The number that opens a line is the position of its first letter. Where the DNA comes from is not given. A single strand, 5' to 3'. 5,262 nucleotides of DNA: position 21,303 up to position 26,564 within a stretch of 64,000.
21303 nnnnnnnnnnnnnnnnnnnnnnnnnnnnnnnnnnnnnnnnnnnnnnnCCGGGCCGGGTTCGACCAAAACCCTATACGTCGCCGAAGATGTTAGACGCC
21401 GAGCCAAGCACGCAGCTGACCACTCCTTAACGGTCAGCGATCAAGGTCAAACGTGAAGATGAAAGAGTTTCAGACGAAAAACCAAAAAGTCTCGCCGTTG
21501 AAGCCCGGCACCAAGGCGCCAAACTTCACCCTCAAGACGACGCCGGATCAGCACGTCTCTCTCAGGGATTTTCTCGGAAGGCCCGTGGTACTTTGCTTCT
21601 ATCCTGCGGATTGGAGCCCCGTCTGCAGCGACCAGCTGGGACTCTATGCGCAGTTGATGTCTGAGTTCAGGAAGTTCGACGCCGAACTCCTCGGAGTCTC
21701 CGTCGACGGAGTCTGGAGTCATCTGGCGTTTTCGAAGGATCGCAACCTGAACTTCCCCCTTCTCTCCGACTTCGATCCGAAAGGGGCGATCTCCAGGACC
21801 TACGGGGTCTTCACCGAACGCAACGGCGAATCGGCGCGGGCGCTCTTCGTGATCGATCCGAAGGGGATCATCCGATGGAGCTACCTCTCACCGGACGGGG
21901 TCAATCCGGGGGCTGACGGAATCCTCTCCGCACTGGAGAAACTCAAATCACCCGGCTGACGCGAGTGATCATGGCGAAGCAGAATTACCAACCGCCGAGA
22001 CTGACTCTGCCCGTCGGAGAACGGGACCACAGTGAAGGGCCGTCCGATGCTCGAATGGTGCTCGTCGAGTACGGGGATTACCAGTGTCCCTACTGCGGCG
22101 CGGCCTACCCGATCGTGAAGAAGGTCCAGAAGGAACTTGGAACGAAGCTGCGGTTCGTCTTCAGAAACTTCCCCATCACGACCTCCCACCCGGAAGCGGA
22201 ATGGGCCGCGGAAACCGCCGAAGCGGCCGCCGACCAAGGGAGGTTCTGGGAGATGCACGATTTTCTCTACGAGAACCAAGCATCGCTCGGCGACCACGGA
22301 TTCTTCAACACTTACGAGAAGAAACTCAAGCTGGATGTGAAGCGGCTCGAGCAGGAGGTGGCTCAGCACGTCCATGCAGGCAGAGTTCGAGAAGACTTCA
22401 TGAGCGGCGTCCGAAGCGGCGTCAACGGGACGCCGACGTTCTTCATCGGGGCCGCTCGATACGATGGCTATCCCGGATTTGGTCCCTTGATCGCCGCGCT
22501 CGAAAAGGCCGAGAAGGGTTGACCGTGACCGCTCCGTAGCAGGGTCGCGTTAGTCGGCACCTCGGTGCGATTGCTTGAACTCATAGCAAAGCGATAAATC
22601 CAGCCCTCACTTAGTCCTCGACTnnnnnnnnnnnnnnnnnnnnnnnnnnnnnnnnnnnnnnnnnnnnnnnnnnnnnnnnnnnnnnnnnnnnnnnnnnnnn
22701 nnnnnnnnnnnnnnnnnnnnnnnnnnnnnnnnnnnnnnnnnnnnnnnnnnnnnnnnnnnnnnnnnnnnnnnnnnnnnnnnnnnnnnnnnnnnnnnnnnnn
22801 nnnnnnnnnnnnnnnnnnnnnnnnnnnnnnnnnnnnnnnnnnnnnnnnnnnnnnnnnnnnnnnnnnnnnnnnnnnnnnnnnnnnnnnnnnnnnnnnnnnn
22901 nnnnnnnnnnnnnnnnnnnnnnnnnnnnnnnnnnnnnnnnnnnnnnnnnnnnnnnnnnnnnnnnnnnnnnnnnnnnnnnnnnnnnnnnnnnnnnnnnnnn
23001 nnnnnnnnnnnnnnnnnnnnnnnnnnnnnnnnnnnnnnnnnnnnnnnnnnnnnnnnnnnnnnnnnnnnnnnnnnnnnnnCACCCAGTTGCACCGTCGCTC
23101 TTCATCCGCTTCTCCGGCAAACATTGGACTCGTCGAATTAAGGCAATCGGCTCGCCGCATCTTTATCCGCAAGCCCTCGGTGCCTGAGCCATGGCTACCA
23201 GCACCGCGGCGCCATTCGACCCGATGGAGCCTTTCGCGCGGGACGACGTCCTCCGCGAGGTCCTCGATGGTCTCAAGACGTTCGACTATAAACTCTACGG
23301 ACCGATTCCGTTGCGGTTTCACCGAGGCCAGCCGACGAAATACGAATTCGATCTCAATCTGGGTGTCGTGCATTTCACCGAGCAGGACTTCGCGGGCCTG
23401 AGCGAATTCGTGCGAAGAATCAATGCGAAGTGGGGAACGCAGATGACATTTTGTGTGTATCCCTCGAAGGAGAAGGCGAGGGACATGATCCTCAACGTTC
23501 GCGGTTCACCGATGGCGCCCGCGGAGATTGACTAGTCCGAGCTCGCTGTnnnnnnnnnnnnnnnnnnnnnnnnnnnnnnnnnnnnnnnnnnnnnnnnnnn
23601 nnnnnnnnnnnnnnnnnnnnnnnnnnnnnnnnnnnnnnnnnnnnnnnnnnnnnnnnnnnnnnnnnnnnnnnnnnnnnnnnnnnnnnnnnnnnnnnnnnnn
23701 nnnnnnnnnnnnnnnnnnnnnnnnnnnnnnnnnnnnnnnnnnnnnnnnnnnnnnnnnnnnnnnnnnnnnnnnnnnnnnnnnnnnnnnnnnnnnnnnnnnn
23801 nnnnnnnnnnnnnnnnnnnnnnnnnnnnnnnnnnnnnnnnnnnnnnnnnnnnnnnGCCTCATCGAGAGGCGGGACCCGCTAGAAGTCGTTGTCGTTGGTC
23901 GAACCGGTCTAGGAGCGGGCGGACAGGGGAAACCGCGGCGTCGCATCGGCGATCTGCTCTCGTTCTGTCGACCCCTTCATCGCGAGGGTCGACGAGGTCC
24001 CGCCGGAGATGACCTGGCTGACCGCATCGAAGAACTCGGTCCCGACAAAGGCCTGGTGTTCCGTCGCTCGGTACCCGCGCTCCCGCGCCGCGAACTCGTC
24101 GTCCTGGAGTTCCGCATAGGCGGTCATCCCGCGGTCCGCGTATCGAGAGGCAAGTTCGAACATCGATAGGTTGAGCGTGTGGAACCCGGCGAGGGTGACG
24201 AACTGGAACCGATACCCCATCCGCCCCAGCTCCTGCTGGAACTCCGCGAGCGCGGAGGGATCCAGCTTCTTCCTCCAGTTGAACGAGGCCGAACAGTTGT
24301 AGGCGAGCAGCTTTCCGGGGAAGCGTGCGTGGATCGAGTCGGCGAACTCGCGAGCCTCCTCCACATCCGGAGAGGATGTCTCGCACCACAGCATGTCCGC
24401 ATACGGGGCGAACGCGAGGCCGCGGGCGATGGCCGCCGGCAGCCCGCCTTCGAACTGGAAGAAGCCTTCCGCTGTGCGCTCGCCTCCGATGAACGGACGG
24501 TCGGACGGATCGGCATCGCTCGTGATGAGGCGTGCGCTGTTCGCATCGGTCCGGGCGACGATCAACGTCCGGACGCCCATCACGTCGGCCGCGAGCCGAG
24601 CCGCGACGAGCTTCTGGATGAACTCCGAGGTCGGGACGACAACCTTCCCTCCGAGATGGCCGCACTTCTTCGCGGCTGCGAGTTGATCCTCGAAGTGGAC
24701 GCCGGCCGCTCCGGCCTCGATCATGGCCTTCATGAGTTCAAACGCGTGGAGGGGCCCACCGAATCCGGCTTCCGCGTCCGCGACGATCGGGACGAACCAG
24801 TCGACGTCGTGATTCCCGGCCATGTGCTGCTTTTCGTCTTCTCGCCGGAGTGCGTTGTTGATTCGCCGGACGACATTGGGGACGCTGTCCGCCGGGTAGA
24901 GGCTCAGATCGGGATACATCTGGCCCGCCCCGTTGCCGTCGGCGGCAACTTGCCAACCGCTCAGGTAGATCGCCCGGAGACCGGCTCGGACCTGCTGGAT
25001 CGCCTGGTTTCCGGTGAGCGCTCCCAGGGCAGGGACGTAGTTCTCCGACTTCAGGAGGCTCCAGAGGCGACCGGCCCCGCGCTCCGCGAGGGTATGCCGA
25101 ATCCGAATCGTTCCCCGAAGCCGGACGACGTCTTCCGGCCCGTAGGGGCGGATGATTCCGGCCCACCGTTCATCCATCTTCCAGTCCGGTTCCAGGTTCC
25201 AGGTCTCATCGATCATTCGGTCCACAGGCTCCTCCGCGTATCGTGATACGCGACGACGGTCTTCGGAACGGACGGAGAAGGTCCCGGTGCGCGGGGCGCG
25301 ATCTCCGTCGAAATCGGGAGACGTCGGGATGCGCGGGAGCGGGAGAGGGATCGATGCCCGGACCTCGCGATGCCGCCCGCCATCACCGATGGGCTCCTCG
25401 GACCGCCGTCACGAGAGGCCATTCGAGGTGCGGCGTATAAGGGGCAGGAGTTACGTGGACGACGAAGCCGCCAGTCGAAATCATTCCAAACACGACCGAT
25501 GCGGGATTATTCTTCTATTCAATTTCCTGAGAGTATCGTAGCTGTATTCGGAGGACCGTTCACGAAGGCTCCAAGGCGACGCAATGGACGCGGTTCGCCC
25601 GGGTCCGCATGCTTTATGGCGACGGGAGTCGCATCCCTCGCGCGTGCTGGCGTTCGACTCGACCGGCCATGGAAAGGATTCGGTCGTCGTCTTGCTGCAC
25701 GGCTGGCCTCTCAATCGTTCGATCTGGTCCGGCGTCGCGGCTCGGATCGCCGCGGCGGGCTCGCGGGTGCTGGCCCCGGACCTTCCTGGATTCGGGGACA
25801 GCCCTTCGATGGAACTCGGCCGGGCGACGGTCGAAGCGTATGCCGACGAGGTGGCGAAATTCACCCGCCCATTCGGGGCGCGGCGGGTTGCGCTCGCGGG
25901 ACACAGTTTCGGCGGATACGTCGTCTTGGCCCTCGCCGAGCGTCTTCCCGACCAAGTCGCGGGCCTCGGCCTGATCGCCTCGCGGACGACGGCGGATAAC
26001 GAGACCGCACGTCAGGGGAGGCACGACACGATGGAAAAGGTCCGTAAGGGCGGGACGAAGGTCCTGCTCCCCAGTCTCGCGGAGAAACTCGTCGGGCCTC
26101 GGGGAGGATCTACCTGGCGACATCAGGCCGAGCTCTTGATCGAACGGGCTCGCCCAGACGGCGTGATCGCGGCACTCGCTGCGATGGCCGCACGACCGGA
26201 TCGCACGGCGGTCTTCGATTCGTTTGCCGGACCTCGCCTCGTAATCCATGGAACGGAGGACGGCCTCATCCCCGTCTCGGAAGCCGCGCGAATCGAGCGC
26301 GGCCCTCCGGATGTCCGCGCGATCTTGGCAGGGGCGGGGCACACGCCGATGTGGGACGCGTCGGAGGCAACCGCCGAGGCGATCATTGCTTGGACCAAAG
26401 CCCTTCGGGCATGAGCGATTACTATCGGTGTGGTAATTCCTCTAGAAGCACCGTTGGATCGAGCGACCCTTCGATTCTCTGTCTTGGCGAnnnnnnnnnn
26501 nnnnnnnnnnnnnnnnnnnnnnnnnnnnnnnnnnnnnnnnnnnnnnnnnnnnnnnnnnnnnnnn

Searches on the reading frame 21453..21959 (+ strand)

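Call 12: search_protein_families(library=pfam, proteins=[window:21453-21959:+], max_evalue=0.00001)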
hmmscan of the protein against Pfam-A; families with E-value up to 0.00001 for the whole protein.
window:21453-21959:+ (168 aa): 2 families
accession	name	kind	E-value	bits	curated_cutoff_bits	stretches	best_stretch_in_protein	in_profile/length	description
PF00578.27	AhpC-TSA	-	1.9e-38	131.6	26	1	18-142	1-123/124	AhpC/TSA family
PF08534.16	Redoxin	-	3.3e-20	72.8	26.6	1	17-154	1-144/148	Redoxin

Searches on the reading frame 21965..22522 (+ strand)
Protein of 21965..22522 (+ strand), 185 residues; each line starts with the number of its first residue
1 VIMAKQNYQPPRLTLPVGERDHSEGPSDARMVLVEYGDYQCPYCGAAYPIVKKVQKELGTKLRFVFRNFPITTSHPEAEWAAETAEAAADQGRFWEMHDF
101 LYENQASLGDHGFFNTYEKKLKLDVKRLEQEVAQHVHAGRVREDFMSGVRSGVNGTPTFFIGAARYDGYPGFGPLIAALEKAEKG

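Call 12: search_protein_families(library=pfam, proteins=[window:21965-22522:+], max_evalue=0.00001)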
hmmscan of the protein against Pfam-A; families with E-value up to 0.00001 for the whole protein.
window:21965-22522:+ (185 aa): 2 families
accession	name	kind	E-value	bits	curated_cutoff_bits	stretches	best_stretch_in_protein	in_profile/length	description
PF13462.12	Thioredoxin_4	-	4.4e-19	69.7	23.2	1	21-169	5-153/165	Thioredoxin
PF01323.26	DSBA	-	3.2e-14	53.6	25.6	1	33-163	2-174/191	DSBA-like thioredoxin domain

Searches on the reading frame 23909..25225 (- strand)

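Call 12: search_protein_families(library=pfam, proteins=[window:23909-25225:-], max_evalue=0.00001)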
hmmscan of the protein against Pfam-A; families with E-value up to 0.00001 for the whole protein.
window:23909-25225:- (438 aa): 2 families
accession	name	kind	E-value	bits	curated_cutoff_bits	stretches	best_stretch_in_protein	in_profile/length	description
PF00463.27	ICL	-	2.3e-107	360.2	26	2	14-248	7-253/526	Isocitrate lyase family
PF13714.12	PEP_mutase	-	5.5e-15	56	31.5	1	80-229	27-148/240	Phosphoenolpyruvate phosphomutase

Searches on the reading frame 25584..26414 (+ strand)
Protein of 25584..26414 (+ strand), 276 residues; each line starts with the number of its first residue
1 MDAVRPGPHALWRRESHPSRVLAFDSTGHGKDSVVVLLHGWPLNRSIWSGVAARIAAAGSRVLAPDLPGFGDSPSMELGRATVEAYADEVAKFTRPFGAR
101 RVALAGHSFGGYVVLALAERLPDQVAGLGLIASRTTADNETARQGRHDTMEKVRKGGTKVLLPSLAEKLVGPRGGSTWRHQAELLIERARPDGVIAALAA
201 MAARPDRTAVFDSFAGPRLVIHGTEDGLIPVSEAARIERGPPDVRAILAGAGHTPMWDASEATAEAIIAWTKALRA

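Call 12: search_protein_families(library=pfam, proteins=[window:25584-26414:+], max_evalue=0.00001)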
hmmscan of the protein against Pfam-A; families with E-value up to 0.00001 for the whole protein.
window:25584-26414:+ (276 aa): 4 families
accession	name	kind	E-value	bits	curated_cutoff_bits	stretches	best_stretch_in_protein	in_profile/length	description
PF00561.26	Abhydrolase_1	-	4.5e-26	92.4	25.8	1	34-258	2-243/245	alpha/beta hydrolase fold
PF12697.13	Abhydrolase_6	-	2.3e-22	81.1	26.3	1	35-266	1-217/217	Alpha/beta hydrolase family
PF12146.15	Hydrolase_4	-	3e-15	56.6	27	1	32-237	4-213/239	Serine aminopeptidase, S33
PF07224.18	Chlorophyllase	-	2.4e-06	27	26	1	16-120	26-136/301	Chlorophyllase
